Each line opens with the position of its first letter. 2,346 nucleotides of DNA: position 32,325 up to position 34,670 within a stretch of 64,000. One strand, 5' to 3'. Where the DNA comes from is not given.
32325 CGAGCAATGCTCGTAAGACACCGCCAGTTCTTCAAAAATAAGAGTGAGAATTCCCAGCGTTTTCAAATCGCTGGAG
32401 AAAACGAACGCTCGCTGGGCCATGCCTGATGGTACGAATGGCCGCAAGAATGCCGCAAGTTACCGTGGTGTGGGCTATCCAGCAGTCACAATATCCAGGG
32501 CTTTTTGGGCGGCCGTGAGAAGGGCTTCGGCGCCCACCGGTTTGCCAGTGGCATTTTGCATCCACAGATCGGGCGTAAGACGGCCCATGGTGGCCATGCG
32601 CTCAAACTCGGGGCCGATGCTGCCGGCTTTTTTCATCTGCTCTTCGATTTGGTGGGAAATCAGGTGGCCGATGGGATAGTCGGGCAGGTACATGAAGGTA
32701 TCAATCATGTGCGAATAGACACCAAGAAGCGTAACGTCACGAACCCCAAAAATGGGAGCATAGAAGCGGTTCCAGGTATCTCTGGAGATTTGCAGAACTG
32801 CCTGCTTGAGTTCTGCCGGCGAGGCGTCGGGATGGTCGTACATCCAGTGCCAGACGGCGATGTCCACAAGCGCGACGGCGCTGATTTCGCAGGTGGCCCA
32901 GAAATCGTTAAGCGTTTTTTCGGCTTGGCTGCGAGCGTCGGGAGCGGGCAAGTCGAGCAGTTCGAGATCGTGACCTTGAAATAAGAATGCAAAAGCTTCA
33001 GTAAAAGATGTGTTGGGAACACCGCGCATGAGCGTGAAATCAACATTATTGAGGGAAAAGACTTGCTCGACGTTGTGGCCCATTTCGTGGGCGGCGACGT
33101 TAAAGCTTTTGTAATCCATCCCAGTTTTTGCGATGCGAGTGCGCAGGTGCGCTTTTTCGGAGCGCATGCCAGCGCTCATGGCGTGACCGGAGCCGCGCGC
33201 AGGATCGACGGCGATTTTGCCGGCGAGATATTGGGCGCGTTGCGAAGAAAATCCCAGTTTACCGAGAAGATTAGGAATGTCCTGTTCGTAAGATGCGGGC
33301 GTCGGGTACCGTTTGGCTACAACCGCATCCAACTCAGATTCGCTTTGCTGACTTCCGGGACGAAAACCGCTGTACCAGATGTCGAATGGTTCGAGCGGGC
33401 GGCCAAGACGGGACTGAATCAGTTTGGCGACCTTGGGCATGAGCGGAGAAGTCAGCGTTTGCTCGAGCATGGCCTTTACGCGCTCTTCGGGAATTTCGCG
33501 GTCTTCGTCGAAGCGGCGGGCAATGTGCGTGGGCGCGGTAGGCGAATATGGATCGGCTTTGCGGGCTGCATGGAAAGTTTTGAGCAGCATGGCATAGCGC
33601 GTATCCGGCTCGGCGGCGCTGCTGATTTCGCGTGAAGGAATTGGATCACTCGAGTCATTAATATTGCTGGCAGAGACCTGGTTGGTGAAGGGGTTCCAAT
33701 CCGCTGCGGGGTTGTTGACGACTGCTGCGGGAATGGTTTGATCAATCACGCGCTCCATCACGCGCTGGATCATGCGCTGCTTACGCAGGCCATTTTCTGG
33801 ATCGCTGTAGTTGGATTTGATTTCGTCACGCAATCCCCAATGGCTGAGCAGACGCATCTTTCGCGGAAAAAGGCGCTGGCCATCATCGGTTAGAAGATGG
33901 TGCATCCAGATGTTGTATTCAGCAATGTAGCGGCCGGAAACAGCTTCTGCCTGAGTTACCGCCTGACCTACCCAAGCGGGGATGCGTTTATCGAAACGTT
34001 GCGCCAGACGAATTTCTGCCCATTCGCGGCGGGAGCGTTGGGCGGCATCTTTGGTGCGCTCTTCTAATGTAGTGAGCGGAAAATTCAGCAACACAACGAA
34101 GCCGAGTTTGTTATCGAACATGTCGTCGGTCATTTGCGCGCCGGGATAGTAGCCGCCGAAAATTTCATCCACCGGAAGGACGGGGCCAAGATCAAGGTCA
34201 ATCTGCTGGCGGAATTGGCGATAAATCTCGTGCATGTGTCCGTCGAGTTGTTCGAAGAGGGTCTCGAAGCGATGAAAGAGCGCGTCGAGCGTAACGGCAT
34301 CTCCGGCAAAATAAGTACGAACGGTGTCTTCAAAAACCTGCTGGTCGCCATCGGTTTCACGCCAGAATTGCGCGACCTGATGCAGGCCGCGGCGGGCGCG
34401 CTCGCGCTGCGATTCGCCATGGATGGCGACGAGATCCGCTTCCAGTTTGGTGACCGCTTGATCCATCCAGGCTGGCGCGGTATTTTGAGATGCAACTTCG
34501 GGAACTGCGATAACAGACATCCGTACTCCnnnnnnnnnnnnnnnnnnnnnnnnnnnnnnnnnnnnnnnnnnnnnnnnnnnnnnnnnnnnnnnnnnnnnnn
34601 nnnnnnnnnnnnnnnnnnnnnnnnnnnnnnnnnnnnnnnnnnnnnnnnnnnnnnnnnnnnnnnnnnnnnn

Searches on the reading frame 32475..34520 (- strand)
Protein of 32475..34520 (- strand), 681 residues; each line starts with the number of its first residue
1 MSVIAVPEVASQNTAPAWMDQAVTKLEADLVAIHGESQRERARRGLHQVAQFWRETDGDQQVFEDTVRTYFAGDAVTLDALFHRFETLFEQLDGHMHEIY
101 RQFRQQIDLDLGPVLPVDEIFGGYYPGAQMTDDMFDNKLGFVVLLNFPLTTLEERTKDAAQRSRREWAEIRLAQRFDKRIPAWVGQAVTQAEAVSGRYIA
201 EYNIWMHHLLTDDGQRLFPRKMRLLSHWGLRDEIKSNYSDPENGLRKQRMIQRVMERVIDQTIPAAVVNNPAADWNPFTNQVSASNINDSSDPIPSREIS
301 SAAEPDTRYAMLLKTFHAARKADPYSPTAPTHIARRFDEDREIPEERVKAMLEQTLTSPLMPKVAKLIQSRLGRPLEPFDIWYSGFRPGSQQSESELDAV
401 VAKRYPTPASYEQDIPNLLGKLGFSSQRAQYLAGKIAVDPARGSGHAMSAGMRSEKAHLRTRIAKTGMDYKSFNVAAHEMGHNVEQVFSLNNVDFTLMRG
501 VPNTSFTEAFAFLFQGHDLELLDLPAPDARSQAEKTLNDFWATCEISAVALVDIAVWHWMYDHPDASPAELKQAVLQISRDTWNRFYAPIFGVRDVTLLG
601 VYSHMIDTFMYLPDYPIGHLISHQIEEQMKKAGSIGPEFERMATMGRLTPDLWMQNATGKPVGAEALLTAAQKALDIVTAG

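Call 36: search_protein_families(library=pfam, proteins=[window:32475-34520:-], max_evalue=0.01)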
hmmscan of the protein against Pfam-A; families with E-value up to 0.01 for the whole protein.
window:32475-34520:- (681 aa): 1 family
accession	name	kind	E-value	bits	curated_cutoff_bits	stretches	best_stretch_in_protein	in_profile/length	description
PF09998.14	DUF2239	-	0.0012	19.1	25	1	35-84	120-169/182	Uncharacterized protein conserved in bacteria (DUF2239)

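Call 50: search_solved_structures(query=window:32475-34520:-, max_evalue=1)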
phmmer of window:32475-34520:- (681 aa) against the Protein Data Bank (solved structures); distinct sequences matched with E-value up to 1: 0.

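Call 51: search_protein_families(library=ncbifam, proteins=[window:32475-34520:-], max_evalue=0.01)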
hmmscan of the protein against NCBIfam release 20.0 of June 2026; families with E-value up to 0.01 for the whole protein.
window:32475-34520:- (681 aa): 0 families
